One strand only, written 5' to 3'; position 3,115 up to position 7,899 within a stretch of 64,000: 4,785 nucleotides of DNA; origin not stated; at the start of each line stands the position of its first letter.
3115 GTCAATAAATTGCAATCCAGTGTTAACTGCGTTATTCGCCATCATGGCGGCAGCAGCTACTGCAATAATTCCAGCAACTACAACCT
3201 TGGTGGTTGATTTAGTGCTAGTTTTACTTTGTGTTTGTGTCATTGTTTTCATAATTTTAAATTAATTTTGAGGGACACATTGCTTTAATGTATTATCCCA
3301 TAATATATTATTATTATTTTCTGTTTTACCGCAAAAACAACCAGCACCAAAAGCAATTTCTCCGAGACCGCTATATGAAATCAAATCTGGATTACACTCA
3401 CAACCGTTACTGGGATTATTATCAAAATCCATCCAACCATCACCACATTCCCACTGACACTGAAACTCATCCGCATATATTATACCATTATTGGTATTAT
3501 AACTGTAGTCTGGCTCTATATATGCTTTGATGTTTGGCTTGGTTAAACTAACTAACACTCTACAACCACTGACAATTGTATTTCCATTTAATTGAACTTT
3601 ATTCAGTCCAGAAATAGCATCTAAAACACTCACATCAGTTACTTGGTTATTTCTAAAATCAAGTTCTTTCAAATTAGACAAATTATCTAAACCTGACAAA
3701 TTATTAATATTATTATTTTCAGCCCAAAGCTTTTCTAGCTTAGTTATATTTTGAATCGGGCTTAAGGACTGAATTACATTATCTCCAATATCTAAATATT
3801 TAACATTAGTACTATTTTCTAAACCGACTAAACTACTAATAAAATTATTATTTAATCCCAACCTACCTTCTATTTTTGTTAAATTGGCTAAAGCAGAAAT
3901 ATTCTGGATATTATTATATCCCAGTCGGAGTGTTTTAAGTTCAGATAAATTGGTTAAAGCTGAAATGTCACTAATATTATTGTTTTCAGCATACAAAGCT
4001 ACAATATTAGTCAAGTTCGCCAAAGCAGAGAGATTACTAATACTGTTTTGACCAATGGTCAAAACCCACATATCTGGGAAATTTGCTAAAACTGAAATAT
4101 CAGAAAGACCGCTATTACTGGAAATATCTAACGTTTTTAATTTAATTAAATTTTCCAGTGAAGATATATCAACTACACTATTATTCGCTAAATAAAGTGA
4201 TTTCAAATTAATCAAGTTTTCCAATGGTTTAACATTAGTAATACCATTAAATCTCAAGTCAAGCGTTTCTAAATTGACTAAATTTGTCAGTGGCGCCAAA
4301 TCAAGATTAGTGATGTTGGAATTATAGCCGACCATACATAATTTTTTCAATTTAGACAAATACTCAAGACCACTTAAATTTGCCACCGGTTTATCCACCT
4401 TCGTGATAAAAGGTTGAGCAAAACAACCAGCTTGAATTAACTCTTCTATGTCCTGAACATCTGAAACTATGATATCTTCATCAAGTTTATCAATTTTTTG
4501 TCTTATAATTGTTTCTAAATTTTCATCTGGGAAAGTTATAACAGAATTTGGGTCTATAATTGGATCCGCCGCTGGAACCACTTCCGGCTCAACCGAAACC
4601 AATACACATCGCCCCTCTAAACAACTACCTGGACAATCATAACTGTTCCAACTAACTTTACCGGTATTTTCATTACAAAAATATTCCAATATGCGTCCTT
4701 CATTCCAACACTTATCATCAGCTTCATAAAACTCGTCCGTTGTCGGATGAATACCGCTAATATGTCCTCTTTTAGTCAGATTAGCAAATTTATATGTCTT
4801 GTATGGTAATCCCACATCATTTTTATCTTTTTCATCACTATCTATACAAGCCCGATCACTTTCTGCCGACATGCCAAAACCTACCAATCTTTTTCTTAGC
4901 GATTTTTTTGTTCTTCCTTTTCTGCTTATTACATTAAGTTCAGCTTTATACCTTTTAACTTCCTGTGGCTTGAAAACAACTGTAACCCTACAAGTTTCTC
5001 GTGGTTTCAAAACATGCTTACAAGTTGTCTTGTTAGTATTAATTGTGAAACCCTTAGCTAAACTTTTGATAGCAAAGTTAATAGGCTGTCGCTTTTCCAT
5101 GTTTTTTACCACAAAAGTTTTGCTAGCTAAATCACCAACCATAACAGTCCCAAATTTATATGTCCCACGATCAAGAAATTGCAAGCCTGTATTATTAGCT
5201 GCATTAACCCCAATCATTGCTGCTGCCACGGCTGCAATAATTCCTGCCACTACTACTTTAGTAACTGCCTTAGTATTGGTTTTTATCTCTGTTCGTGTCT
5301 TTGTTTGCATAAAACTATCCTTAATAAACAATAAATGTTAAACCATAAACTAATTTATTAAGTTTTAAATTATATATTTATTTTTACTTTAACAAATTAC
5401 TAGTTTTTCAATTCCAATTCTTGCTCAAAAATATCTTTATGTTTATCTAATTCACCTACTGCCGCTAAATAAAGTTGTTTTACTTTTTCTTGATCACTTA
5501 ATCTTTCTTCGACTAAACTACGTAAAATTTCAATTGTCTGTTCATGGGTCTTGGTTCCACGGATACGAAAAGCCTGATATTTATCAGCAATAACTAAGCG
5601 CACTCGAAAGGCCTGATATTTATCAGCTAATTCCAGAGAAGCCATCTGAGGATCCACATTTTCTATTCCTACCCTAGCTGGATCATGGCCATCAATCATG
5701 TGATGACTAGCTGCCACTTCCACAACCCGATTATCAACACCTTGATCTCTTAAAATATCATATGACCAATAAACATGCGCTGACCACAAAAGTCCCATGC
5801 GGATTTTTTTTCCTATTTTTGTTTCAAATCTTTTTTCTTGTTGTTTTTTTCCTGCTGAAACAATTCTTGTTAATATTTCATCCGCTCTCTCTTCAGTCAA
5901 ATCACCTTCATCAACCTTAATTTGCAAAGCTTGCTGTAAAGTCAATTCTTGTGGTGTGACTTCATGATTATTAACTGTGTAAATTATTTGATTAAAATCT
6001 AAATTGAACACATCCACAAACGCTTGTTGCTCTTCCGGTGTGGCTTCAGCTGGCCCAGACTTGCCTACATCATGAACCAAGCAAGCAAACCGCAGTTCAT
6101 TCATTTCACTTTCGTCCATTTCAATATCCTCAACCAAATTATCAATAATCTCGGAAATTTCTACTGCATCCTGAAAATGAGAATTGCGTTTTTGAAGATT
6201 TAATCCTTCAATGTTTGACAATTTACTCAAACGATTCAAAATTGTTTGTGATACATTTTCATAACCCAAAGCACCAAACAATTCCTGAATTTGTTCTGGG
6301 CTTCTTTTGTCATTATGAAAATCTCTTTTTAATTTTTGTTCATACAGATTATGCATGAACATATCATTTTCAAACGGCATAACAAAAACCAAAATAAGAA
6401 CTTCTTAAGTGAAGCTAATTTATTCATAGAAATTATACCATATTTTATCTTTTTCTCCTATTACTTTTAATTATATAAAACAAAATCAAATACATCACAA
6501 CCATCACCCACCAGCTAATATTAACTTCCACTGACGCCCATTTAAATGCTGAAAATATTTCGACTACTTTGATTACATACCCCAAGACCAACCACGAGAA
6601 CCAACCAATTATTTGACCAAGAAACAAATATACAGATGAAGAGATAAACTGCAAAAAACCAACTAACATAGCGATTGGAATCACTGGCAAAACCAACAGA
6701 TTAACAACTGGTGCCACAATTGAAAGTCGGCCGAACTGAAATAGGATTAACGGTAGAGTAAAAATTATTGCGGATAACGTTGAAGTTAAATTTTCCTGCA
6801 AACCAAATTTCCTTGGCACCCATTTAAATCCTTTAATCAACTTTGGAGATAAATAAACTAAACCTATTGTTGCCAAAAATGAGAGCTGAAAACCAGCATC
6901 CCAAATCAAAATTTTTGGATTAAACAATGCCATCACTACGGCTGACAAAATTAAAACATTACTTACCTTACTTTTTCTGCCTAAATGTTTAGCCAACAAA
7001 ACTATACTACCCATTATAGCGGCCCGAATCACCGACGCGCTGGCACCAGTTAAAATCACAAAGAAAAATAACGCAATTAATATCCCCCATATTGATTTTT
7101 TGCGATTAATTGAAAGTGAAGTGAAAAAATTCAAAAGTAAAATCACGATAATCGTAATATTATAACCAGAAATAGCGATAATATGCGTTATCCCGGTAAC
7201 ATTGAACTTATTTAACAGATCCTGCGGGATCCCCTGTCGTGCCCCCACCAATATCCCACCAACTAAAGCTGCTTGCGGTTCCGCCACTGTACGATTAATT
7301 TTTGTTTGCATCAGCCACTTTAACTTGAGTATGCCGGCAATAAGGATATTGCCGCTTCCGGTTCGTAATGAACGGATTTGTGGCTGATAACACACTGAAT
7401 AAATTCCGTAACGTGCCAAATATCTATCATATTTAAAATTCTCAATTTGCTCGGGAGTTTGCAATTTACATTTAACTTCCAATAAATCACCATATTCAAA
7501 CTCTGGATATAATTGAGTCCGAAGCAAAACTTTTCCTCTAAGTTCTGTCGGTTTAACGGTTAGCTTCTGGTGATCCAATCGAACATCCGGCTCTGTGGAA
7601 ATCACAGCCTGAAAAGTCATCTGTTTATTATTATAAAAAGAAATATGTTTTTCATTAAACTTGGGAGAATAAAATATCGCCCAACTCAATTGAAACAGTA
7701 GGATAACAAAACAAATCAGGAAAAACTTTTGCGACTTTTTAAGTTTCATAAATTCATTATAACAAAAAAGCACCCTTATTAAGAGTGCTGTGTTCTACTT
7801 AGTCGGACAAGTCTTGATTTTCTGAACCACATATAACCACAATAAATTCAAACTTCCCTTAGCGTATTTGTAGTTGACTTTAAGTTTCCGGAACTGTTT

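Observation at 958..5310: Tandem paralogous surface proteins with a shared N-terminal module and different C-terminal modules (Cys-rich versus LRR)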

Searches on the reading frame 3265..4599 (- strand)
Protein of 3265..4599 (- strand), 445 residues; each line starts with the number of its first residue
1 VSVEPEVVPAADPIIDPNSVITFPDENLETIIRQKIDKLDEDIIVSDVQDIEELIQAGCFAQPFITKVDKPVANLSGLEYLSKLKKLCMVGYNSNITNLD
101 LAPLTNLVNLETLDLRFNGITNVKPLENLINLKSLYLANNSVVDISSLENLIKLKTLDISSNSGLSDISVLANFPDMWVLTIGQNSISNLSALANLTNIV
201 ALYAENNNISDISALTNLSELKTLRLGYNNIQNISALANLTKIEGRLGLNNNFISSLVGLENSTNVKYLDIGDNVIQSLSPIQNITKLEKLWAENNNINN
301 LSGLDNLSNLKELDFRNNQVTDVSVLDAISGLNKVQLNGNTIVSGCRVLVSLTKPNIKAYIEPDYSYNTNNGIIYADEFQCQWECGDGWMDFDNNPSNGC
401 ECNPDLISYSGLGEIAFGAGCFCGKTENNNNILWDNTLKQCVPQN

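Call 46: find_homologous_proteins(query=window:3265-4599:-)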
Query seq(445 aa) (445 aa): 1286 proteins with E <= 0.001 among 8000 candidates; the best 120 are listed.
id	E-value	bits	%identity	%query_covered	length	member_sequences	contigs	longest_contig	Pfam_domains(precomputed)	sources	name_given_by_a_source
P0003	1.8e-283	958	100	100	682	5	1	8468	PF22073.3,PF23598.2,PF15780.12,PF24798.3,PF12799.14,PF13855.13,PF23211.1,PF22544.3,PF23952.2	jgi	-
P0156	4.7e-72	261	35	69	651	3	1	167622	PF23598.2,PF14580.13,PF18962.8,PF12799.14,PF13860.13,PF13855.13,PF23211.1,PF23952.2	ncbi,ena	-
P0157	3.0e-63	232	38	59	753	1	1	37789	PF23598.2,PF13516.13,PF14580.13,PF00404.25,PF00560.40,PF18962.8,PF12799.14,PF13860.13,PF13855.13,PF23211.1,PF23952.2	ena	-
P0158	6.1e-56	208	40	62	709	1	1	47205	PF23598.2,PF13516.13,PF14580.13,PF00560.40,PF12799.14,PF13855.13,PF23211.1,PF23952.2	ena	-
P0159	1.1e-54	204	30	79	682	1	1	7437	PF23598.2,PF13516.13,PF14580.13,PF25019.1,PF12799.14,PF13855.13,PF23211.1,PF23952.2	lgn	-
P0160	2.3e-54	203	34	76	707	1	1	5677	PF23598.2,PF13516.13,PF14580.13,PF00560.40,PF12799.14,PF08480.17,PF13855.13,PF23211.1,PF23952.2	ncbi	-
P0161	1.1e-51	194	38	52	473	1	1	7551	PF23598.2,PF13516.13,PF12799.14,PF13855.13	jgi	jgi:hypothetical protein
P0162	1.5e-50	191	32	74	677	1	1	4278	PF24048.2,PF23598.2,PF13516.13,PF07723.20,PF14580.13,PF00560.40,PF12799.14,PF13855.13,PF23211.1,PF23952.2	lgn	-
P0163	1.7e-50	190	42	53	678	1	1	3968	PF07714.24,PF23598.2,PF00069.32,PF14580.13,PF25019.1,PF00560.40,PF12799.14,PF13855.13,PF23211.1,PF23952.2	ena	-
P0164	2.7e-50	190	34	74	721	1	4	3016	PF23598.2,PF16403.12,PF12799.14,PF13855.13,PF23211.1,PF23952.2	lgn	-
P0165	1.8e-49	187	32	75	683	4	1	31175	PF13516.13,PF14580.13,PF25019.1,PF00560.40,PF12799.14,PF13860.13,PF13855.13,PF23952.2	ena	-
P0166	1.5e-48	184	31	74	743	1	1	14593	PF23598.2,PF13516.13,PF14580.13,PF00560.40,PF12799.14,PF13855.13,PF23211.1,PF16656.12,PF23952.2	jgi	jgi:internalin A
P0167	1.7e-48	184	30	77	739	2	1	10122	PF23598.2,PF14580.13,PF00560.40,PF12799.14,PF13855.13,PF23211.1,PF23952.2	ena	-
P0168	3.1e-48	183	31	77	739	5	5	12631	PF23598.2,PF14580.13,PF00560.40,PF12799.14,PF13855.13,PF23211.1,PF23952.2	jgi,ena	-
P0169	1.2e-47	181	35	75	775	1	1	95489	PF13672.12,PF23598.2,PF07723.20,PF13855.13,PF23211.1,PF00481.27,PF13516.13,PF14580.13,PF25019.1,PF00560.40,PF12799.14,PF23952.2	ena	-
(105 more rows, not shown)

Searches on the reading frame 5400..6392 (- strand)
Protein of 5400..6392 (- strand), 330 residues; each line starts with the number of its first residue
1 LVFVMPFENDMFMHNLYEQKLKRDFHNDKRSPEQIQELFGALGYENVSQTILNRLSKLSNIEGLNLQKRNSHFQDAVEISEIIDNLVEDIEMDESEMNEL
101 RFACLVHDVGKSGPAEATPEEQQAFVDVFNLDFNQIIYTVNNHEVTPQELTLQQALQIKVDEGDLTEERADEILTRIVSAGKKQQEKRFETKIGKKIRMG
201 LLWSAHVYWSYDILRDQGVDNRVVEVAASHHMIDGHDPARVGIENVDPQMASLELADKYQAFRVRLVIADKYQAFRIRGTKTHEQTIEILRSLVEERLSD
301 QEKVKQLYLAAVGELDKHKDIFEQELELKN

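Call 63: search_protein_families(library=ncbifam, proteins=[window:5400-6392:-], max_evalue=0.001)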
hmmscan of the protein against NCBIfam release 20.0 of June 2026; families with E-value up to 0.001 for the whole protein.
window:5400-6392:- (330 aa): 1 family
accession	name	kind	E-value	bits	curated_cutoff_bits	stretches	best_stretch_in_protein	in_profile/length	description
TIGR00277.1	HDIG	domain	9.5e-05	22.2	27.6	0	76-127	9-51/84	HDIG domain-containing metalloprotein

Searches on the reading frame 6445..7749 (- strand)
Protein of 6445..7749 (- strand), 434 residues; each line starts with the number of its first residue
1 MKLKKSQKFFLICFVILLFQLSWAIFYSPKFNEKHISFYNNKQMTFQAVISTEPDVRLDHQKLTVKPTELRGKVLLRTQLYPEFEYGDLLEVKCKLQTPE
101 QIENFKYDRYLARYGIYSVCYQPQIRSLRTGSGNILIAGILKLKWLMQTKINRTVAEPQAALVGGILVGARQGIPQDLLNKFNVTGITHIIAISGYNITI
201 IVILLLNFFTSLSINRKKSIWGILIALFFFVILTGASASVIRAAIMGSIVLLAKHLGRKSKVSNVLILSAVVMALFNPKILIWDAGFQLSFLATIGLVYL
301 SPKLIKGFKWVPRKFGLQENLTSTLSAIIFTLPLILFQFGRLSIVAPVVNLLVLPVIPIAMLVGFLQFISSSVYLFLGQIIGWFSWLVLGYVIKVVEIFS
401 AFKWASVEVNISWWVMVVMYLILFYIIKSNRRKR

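Call 63: search_protein_families(library=ncbifam, proteins=[window:6445-7749:-], max_evalue=0.001)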
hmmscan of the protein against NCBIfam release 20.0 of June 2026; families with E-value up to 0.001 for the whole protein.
window:6445-7749:- (434 aa): 4 families
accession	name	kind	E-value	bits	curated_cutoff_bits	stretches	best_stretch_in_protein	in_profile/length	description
TIGR00360.1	ComEC_N-term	subfamily_domain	9.8e-30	104.1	36.5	1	187-363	1-170/171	ComEC/Rec2-related protein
TIGR00361.1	ComEC_Rec2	equivalog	1.3e-24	86.4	190.05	1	104-416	82-393/663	DNA internalization-related competence protein ComEC/Rec2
NF045979.1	ComEC_MAG0480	equivalog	9.1e-18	64.2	150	1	172-430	207-454/461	MAG0480 family ComEC-like protein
NF008580.0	PRK11539.1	equivalog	6.8e-07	28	969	1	156-420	196-466/758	ComEC family protein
